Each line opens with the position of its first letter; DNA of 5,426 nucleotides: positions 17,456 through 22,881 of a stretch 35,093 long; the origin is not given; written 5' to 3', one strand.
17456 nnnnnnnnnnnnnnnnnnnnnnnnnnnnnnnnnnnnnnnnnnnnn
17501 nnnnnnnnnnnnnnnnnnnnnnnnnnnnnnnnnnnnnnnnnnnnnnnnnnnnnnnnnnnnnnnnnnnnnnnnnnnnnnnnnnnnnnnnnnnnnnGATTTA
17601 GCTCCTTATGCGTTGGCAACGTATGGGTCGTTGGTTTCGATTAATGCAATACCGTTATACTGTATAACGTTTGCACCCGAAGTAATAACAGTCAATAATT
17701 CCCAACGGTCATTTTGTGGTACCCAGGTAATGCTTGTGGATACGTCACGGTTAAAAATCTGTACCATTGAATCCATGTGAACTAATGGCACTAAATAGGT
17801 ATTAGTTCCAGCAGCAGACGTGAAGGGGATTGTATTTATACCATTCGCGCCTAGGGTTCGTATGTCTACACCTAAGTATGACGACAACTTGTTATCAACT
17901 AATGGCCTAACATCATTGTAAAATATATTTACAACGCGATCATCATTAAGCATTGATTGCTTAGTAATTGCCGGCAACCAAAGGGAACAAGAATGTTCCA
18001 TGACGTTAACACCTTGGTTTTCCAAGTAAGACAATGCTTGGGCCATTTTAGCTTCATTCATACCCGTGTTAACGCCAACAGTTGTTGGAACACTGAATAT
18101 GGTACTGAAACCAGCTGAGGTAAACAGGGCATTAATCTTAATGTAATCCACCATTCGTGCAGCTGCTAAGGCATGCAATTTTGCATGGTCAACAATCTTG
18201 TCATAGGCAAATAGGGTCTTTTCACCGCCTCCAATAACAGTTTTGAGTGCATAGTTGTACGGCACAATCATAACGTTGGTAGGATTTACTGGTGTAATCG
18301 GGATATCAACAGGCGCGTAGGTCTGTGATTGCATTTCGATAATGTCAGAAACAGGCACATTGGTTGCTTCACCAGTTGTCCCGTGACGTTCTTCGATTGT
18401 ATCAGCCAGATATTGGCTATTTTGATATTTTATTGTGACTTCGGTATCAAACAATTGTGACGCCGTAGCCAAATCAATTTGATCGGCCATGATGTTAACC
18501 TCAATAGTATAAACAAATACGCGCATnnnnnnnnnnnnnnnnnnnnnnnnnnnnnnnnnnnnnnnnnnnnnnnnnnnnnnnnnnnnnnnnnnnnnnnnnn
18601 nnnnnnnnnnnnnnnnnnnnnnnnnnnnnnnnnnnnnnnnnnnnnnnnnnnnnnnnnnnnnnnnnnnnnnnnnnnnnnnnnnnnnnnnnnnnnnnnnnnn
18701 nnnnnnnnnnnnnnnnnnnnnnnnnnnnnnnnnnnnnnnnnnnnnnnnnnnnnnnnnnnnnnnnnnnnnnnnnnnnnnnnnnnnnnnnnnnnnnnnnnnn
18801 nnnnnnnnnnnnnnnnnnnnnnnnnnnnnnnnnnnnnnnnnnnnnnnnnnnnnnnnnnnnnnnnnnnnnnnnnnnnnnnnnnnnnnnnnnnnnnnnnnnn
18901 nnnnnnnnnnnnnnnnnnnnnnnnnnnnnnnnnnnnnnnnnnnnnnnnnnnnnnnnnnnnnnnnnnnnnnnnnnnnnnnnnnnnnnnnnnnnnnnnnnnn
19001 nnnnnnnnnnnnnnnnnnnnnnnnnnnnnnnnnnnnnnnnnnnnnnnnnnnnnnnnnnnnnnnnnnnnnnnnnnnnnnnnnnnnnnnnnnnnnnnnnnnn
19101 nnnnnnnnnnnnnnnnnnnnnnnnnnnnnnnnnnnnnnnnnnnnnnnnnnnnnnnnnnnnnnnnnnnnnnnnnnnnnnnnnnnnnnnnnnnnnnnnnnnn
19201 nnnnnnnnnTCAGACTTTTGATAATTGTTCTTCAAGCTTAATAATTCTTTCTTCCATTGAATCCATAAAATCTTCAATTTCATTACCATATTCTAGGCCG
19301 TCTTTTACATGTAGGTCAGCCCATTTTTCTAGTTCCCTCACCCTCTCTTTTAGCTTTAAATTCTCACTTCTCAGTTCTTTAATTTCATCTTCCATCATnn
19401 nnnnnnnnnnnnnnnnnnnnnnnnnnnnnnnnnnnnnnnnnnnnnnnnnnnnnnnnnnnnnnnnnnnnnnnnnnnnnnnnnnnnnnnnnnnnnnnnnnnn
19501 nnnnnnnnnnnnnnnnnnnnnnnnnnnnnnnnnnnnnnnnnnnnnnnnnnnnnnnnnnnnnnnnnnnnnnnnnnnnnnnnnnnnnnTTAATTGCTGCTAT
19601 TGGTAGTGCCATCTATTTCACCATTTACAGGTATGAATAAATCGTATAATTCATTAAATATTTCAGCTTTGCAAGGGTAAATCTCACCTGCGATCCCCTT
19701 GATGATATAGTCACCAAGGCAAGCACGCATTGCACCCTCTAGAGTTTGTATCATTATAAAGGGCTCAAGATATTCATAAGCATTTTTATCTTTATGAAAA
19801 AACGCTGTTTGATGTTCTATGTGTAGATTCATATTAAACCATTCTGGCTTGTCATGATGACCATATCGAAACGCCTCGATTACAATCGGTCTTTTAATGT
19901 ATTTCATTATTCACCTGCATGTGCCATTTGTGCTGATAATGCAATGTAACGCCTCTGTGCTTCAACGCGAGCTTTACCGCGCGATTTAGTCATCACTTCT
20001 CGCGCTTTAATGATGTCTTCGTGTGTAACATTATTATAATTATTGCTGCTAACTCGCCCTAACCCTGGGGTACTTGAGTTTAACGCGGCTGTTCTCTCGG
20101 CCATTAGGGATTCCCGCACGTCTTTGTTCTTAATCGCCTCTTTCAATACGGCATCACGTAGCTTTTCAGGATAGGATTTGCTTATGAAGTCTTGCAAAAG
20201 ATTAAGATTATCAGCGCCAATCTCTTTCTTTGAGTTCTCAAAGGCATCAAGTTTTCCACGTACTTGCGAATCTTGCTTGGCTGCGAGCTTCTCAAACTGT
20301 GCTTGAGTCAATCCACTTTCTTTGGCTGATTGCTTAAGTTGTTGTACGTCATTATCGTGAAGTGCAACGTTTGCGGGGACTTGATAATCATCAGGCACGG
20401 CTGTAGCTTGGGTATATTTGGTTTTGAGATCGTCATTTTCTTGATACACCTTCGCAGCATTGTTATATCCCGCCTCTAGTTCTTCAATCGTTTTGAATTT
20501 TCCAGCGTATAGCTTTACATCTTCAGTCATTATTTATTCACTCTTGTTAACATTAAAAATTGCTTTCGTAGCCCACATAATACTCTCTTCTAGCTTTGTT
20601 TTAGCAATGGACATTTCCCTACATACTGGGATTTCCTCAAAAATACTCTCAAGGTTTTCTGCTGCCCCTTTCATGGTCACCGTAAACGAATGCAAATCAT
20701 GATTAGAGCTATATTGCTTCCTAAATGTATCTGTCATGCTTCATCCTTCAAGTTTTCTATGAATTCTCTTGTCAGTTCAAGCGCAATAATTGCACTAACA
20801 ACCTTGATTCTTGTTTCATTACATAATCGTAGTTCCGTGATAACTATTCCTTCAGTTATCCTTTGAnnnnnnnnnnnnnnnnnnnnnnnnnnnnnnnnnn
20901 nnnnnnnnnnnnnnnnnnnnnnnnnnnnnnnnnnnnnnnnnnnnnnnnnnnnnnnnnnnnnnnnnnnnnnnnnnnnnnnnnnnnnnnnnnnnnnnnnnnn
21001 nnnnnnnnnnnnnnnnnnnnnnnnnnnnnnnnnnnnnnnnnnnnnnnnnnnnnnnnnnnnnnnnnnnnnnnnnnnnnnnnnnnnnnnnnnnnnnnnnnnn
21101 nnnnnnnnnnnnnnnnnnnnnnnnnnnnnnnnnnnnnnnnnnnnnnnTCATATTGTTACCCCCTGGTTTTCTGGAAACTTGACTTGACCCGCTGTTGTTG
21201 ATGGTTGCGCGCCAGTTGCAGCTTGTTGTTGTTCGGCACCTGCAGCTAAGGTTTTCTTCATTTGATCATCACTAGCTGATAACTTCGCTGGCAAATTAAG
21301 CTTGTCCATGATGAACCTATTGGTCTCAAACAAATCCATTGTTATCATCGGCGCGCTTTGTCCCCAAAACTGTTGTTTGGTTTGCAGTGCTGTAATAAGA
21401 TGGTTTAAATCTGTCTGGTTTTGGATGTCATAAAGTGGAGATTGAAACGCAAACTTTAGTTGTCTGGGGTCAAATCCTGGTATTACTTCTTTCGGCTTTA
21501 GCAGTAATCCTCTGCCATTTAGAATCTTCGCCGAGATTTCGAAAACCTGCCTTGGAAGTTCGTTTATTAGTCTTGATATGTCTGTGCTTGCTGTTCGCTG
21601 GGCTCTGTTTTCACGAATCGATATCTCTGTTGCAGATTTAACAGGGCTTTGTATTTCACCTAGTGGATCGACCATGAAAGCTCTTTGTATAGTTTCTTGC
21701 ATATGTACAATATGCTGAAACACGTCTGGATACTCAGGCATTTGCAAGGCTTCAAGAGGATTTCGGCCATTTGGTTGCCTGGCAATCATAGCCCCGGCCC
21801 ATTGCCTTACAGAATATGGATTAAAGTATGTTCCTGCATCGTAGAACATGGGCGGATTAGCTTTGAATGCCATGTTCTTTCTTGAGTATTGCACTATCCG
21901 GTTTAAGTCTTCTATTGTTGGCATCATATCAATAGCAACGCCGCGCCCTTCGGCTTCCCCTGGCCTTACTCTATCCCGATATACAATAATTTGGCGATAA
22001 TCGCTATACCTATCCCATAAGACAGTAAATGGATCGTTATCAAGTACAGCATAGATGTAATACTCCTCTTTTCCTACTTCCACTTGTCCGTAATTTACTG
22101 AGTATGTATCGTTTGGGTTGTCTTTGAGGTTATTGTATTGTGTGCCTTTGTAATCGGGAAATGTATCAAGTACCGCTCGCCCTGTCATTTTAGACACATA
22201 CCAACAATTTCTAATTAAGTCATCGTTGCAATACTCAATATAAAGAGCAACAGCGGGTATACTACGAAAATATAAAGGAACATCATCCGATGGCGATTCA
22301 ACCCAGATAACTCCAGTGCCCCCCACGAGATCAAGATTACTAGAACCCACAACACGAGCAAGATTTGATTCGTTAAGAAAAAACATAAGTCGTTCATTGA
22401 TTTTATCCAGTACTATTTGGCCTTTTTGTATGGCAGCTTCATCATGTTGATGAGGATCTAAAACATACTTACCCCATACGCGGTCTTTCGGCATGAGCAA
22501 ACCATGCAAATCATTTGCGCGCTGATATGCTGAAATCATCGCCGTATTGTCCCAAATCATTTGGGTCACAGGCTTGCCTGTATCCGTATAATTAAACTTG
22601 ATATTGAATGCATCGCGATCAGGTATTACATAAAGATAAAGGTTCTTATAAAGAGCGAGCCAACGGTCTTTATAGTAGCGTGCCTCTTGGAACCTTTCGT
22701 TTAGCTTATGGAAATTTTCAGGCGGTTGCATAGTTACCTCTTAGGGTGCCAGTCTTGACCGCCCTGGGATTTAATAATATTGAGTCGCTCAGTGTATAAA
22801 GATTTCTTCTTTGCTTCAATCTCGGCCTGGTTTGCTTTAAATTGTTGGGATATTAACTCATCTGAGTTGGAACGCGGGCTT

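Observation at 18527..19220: Unexplained 700-bp gap between scaffold region and capsid gene: a reverse-oriented ORF plus a highly self-complementary non-coding island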

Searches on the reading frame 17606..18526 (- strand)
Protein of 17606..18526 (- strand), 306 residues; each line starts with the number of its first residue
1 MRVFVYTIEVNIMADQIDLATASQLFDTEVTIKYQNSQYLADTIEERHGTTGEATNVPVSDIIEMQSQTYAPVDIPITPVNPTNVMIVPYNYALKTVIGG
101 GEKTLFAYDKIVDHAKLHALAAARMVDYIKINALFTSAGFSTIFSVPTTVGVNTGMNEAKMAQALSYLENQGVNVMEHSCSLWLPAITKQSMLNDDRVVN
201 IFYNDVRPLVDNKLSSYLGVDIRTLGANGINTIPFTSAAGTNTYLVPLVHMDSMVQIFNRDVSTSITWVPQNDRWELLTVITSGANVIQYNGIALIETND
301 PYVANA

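Call 13: search_protein_families(library=phrogs, proteins=[window:17606-18526:-], max_evalue=0.01)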
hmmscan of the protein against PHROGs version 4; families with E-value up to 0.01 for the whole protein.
window:17606-18526:- (306 aa): 1 family
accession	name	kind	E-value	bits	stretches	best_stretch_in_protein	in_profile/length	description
phrog_3437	-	head and packaging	1.7e-18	67.9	1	13-298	3-291/294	major head protein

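Call 14: search_protein_families(library=pfam, proteins=[window:17606-18526:-], max_evalue=0.01)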
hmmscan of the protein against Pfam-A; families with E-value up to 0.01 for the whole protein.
window:17606-18526:- (306 aa): 1 family
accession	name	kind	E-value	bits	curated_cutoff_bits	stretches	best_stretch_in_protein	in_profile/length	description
PF19821.5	Phage_capsid_2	-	3.2e-19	69.7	25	1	21-296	4-289/293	Phage capsid protein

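Call 15: find_related_loci(query=window:17606-18490:-, collection=viral_contigs, flank=4000)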
Query window:17606-18490:- (294 aa) in viral_contigs; peptide patterns used: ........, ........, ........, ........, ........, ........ (x = any residue, [..] = any of these).
68 stretches matched a pattern; 62 encode a relative of the query (tblastn E <= 1e-3); 62 distinct loci.
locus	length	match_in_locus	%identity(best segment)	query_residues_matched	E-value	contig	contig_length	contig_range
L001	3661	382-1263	100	1-294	0e+0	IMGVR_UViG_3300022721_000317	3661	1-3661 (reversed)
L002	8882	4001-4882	98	1-294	0e+0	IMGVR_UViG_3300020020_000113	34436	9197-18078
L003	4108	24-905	96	1-294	0e+0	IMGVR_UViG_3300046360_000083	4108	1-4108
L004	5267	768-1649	94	1-294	0e+0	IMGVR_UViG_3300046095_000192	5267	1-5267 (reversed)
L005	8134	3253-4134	93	1-294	0e+0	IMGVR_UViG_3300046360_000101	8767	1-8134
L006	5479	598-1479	94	1-294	0e+0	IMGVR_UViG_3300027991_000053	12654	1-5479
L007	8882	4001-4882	94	1-294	5e-180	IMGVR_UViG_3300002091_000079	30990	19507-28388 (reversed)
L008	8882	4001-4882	93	1-294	2e-179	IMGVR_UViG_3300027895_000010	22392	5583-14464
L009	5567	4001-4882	92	1-294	3e-180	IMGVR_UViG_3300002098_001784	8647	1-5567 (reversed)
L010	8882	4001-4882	92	1-294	4e-179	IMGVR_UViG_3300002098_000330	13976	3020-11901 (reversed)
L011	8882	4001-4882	92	1-294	4e-179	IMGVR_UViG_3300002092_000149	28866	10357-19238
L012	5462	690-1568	91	1-293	0e+0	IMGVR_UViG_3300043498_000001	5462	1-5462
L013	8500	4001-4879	93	1-293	4e-177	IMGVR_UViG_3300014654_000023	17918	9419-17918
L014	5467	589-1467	93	1-293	3e-178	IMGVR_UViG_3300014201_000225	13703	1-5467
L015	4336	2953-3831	87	1-293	0e+0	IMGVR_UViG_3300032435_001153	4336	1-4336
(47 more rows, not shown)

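Call 54: search_dna_similar(query=window:17606-18490:-, collection=phages, mode=protein, max_rows=15)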
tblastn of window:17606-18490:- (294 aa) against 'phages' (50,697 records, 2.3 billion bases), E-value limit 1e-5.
Records with a match: 1; places in all: 1; records where one place covers at least 80% of the query: 1.
Best place of each record, by identity: <60% 1.
By first word of the organism name: Methylophilales 1.
By host as written in the record: Methylophilales bacterium FZCC2181 1.
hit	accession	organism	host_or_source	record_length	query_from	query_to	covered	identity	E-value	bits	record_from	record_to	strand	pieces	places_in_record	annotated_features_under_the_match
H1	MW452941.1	Methylophilales phage MEP301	Methylophilales bacterium FZCC2181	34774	13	281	91%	24.3%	5e-6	54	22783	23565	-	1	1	major capsid protein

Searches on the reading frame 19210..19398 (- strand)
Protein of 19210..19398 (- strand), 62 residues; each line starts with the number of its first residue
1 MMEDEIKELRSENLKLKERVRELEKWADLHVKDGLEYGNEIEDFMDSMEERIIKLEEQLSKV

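Call 13: search_protein_families(library=phrogs, proteins=[window:19210-19398:-], max_evalue=0.01)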
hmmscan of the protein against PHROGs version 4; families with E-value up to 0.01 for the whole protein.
window:19210-19398:- (62 aa): 0 families

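Call 14: search_protein_families(library=pfam, proteins=[window:19210-19398:-], max_evalue=0.01)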
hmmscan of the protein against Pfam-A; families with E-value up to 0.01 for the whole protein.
window:19210-19398:- (62 aa): 2 families
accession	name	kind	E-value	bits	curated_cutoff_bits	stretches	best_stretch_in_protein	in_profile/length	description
PF07716.20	bZIP_2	-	0.0013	19.2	22.3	1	2-26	30-54/54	Basic region leucine zipper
PF15294.11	Leu_zip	-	0.0021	18.1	28.2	1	2-54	131-183/275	Leucine zipper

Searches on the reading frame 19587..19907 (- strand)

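Call 13: search_protein_families(library=phrogs, proteins=[window:19587-19907:-], max_evalue=0.01)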
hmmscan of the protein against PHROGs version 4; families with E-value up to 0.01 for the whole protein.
window:19587-19907:- (106 aa): 7 families
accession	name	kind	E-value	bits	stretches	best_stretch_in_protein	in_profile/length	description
phrog_4502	-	unknown function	7.7e-24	85.7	1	2-90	3-85/190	-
phrog_419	-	unknown function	3.5e-23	83.5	1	1-89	42-121/300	-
phrog_1810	-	unknown function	3.6e-14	54.1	1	2-96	9-97/166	-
phrog_19511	-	unknown function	2.2e-06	28.7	1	2-88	3-85/155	-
phrog_33170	-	unknown function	0.00035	21.7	1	58-88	88-118/124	-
phrog_36774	-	unknown function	0.00039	21.9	1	51-96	39-84/86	-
phrog_4159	-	other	0.0048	17.2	1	51-90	42-82/270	nucleotide pyrophosphohydrolase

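Call 14: search_protein_families(library=pfam, proteins=[window:19587-19907:-], max_evalue=0.01)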
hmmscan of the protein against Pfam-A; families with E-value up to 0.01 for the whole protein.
window:19587-19907:- (106 aa): 0 families

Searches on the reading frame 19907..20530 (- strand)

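Call 13: search_protein_families(library=phrogs, proteins=[window:19907-20530:-], max_evalue=0.01)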
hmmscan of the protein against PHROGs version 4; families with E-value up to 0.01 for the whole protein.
window:19907-20530:- (207 aa): 2 families
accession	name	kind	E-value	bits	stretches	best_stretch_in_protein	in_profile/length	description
phrog_3742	-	unknown function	6.4e-06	27.3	1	7-97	55-165/287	-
phrog_458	-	other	0.0029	18.6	1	30-88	73-134/246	protease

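Call 14: search_protein_families(library=pfam, proteins=[window:19907-20530:-], max_evalue=0.01)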
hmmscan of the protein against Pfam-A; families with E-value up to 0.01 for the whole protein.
window:19907-20530:- (207 aa): 0 families

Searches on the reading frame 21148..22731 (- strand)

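Call 13: search_protein_families(library=phrogs, proteins=[window:21148-22731:-], max_evalue=0.01)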
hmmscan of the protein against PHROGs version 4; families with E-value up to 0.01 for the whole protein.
window:21148-22731:- (527 aa): 4 families
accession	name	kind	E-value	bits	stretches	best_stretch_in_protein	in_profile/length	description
phrog_332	-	connector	3.3e-48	165.4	1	9-516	13-540/560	head-tail adaptor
phrog_21643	-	unknown function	1e-08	35.6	1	334-517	62-244/268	-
phrog_21528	-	unknown function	2.4e-08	34.7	1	14-213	14-210/224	-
phrog_449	-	connector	2.9e-06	27.1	1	222-517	218-507/520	head-tail adaptor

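Call 14: search_protein_families(library=pfam, proteins=[window:21148-22731:-], max_evalue=0.01)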
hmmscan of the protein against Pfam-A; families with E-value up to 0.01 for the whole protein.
window:21148-22731:- (527 aa): 1 family
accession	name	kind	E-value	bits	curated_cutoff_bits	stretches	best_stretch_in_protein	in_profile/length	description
PF12236.14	Head-tail_con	-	2.4e-38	132.2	27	1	9-483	3-487/489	Bacteriophage head to tail connecting protein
